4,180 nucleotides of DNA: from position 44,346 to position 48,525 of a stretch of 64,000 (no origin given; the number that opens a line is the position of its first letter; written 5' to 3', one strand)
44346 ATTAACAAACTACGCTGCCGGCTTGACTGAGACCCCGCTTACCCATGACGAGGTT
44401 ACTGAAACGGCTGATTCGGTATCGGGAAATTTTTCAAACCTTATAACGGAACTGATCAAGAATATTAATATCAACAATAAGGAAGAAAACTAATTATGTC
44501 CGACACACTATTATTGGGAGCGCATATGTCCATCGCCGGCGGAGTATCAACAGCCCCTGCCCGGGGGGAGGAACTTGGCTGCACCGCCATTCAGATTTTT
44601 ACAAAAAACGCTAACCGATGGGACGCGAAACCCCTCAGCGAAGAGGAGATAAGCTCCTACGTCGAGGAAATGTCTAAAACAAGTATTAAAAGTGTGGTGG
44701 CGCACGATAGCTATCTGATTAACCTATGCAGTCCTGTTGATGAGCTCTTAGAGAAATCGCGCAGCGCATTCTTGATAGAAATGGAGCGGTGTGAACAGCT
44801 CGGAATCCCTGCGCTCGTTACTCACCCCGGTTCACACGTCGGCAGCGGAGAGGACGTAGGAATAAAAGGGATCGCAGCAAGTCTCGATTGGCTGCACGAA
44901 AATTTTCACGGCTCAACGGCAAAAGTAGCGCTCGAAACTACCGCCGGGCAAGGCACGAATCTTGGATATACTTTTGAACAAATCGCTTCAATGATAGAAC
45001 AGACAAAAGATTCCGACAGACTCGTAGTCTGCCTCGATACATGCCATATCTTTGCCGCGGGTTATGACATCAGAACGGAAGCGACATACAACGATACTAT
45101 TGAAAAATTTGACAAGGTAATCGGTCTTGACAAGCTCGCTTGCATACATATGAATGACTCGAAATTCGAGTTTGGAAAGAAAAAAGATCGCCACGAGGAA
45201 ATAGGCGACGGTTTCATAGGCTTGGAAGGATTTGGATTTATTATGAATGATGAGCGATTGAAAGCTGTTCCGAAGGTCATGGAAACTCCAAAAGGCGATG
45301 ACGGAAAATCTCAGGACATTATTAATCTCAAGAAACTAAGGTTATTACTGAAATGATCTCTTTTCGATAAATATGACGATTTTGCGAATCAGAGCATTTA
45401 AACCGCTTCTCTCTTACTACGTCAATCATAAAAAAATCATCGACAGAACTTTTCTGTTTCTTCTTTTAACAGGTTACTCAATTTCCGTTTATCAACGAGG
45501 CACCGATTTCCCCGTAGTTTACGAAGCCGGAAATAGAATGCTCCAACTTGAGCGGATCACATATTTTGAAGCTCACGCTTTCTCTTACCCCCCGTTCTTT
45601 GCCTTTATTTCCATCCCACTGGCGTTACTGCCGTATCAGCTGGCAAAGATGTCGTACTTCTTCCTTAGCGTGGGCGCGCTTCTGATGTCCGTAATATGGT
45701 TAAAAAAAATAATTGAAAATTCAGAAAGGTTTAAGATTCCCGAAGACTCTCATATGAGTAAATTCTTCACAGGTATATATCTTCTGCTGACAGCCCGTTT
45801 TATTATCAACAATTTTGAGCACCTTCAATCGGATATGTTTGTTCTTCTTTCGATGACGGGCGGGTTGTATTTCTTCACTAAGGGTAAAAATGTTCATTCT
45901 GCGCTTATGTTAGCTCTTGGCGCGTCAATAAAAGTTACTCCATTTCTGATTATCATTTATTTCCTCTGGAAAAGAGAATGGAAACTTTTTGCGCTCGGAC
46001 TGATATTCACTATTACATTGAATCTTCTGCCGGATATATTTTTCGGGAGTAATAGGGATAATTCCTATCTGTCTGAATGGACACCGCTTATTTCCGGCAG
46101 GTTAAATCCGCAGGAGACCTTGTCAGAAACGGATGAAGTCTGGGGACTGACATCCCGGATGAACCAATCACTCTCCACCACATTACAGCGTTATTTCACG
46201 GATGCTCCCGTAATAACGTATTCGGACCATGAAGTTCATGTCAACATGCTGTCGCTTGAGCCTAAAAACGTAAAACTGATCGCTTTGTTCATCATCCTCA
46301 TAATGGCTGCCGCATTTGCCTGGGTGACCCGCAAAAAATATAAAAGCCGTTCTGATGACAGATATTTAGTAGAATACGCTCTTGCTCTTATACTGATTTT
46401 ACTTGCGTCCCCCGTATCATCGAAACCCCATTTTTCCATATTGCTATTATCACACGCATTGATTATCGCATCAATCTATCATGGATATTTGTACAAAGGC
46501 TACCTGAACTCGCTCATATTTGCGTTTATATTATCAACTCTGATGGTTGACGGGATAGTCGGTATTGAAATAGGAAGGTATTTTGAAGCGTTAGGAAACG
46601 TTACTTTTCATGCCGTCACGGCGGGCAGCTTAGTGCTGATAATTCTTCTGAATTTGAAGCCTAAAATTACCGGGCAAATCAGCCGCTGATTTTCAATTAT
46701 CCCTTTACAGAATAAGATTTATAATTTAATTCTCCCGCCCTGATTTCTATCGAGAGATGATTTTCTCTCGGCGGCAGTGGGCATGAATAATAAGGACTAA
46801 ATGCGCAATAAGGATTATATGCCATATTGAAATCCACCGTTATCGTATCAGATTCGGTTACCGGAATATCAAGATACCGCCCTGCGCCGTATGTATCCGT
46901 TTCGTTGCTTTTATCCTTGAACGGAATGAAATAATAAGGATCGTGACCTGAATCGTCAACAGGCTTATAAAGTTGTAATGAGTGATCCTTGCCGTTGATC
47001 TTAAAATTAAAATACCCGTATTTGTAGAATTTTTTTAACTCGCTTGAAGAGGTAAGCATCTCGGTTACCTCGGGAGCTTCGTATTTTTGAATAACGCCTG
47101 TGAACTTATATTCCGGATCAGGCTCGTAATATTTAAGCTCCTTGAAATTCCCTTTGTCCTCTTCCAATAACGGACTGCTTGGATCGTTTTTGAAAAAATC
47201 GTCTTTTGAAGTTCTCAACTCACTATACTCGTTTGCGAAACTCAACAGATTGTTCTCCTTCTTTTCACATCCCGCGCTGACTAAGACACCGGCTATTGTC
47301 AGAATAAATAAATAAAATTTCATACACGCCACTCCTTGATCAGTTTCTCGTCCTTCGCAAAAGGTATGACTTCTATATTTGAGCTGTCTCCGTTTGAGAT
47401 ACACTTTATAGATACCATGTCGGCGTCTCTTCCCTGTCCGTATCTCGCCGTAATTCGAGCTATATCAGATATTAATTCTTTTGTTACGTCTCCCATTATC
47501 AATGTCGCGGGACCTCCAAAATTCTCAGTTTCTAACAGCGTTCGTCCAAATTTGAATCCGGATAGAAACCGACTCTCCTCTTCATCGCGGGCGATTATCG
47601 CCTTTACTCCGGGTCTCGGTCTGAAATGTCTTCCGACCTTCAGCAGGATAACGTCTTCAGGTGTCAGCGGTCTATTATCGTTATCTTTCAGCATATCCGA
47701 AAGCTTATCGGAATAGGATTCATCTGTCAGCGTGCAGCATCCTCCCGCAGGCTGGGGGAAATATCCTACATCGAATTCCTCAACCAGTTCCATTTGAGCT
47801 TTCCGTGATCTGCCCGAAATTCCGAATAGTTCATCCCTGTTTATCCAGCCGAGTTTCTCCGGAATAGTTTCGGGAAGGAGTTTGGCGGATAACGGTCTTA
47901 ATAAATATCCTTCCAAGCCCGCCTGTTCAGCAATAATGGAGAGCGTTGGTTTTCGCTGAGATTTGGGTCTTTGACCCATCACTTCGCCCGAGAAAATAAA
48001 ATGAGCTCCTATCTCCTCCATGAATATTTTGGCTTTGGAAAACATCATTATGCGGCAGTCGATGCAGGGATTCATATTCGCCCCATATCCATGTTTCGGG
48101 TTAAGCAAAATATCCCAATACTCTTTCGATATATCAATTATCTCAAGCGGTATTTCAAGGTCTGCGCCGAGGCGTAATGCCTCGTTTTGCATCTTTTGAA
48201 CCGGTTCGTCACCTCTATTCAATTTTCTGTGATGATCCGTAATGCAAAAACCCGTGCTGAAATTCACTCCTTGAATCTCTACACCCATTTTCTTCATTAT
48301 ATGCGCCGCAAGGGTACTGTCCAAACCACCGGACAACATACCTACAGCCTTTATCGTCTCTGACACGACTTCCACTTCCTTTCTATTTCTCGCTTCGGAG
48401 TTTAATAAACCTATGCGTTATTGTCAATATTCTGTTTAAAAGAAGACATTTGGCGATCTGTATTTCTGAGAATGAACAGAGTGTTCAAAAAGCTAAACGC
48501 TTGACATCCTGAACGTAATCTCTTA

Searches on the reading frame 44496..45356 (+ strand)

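Call 66: search_protein_families(library=pfam, proteins=[window:44496-45356:+], max_evalue=0.0001)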
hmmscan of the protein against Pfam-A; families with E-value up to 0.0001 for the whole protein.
window:44496-45356:+ (286 aa): 1 family
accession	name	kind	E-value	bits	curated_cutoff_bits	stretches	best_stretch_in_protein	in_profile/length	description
PF01261.30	AP_endonuc_2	-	2.8e-52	178.3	31.1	1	25-273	5-241/249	Xylose isomerase-like TIM barrel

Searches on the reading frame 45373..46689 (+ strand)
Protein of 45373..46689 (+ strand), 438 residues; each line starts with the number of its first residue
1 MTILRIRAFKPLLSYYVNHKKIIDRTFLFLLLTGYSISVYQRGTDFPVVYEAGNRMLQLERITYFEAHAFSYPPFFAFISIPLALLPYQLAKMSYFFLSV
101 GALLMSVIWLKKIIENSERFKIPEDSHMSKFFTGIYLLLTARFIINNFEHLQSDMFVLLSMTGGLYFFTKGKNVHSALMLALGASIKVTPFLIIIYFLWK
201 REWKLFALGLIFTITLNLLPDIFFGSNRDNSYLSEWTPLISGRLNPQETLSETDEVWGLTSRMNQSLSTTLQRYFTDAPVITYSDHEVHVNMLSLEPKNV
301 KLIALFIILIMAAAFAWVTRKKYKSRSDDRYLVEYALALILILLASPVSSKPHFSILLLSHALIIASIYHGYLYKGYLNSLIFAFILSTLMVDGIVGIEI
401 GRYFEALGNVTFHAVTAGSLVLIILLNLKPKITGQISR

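Call 66: search_protein_families(library=pfam, proteins=[window:45373-46689:+], max_evalue=0.0001)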
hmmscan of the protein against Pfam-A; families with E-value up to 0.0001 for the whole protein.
window:45373-46689:+ (438 aa): 1 family
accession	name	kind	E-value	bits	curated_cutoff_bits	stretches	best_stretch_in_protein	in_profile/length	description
PF09594.16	GT87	-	7.2e-29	101.6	25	1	70-347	1-237/237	Glycosyltransferase family 87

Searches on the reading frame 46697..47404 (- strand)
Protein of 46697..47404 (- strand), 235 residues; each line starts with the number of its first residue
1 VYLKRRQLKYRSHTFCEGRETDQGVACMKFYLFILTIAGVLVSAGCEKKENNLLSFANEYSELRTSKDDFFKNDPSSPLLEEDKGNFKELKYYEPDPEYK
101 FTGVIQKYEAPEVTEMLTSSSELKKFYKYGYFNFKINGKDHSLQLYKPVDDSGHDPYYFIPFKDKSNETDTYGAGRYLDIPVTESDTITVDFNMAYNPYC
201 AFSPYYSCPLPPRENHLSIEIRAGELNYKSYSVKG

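Call 66: search_protein_families(library=pfam, proteins=[window:46697-47404:-], max_evalue=0.0001)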
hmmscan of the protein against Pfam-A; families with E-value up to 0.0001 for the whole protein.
window:46697-47404:- (235 aa): 1 family
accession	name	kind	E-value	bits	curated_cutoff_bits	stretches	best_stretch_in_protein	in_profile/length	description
PF07920.16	DUF1684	-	2e-45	154.9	25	1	86-225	2-138/139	Protein of unknown function (DUF1684)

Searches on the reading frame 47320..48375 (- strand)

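Call 66: search_protein_families(library=pfam, proteins=[window:47320-48375:-], max_evalue=0.0001)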
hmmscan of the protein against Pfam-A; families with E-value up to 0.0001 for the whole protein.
window:47320-48375:- (351 aa): 3 families
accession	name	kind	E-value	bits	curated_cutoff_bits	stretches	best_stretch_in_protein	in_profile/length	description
PF18297.6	NFACT-R_2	-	2.2e-25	89.2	26.9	1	248-350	1-104/104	NFACT protein RNA binding domain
PF03054.22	tRNA_Me_trans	-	1e-10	42.1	20.6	1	12-168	5-163/202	tRNA methyl transferase HUP domain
PF02568.20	ThiI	-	6.7e-09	36.1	20.5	1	9-162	5-144/197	Thiamine biosynthesis protein (ThiI)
